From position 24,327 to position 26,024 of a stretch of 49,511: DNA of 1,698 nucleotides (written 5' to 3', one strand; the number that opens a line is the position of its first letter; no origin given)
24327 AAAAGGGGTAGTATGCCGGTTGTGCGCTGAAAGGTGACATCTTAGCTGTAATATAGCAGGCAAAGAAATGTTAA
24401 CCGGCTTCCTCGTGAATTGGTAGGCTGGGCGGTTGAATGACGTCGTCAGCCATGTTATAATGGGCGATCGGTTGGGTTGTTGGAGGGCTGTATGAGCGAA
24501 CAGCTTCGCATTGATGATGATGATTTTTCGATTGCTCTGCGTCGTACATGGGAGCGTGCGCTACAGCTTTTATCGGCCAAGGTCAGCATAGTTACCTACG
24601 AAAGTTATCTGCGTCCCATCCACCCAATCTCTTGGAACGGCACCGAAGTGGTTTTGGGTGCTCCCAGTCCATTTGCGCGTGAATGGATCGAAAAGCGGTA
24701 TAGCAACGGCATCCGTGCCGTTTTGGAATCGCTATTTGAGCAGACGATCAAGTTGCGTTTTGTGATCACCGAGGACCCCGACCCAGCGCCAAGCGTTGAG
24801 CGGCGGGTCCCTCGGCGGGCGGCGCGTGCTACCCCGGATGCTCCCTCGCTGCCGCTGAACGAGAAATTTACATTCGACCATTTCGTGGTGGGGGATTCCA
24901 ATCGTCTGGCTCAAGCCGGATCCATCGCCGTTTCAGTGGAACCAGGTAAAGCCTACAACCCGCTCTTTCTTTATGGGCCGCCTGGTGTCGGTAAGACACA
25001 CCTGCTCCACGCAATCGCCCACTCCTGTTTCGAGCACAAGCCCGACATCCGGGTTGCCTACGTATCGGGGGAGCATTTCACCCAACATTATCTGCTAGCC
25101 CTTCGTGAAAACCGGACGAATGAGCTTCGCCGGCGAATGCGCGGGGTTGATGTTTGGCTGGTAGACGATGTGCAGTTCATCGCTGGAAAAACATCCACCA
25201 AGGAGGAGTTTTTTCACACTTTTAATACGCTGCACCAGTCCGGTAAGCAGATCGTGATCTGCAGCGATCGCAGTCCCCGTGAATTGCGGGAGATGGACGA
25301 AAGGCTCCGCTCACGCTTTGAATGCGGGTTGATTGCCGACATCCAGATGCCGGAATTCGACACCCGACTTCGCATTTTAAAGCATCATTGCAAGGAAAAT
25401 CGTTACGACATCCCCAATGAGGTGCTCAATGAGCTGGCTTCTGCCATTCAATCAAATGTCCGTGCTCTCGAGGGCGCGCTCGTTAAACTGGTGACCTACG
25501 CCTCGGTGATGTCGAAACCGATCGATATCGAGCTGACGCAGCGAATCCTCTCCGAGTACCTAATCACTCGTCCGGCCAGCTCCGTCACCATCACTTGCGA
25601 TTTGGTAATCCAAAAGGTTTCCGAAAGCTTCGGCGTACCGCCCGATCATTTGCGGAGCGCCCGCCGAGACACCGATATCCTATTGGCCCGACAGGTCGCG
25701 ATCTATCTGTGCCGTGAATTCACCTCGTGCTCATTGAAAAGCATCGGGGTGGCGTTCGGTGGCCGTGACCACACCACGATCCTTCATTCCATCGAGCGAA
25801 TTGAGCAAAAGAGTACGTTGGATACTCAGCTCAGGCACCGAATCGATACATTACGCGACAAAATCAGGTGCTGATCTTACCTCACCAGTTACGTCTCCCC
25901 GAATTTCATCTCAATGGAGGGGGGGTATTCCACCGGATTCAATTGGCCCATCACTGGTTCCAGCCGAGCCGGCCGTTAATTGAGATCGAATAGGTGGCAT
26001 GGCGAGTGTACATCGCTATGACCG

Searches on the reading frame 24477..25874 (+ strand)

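Call 53: search_protein_families(library=pfam, proteins=[window:24477-25874:+], max_evalue=0.0001)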
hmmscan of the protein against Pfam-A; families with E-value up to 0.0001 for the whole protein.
window:24477-25874:+ (465 aa): 8 families
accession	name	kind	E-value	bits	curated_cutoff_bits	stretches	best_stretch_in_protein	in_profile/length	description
PF00308.24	Bac_DnaA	-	1.5e-65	220.7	23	1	127-287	1-161/162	Bacterial DnaA ATPAse domain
PF08299.17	Bac_DnaA_C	-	2.7e-25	88.6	31.5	1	375-442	2-69/69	Bacterial dnaA protein helix-turn-helix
PF11638.13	DnaA_N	-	3.5e-12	46.3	24.6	1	24-84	3-64/65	DnaA N-terminal domain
PF00004.35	AAA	-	3.7e-09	37.6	21.2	1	164-282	2-124/131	ATPase family associated with various cellular activities (AAA)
PF01695.23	IstB_IS21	-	1.6e-07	31.5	24.1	1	163-266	95-195/238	IstB-like ATP binding protein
PF13191.12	AAA_16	-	4e-06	27.9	32.6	1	159-220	24-85/167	AAA ATPase domain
PF01637.24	ATPase_2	-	9.1e-06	26.1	33.2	1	159-264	19-117/225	ATPase domain predominantly from Archaea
PF13401.12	AAA_22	-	7.6e-05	23.5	27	0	162-191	7-34/130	AAA domain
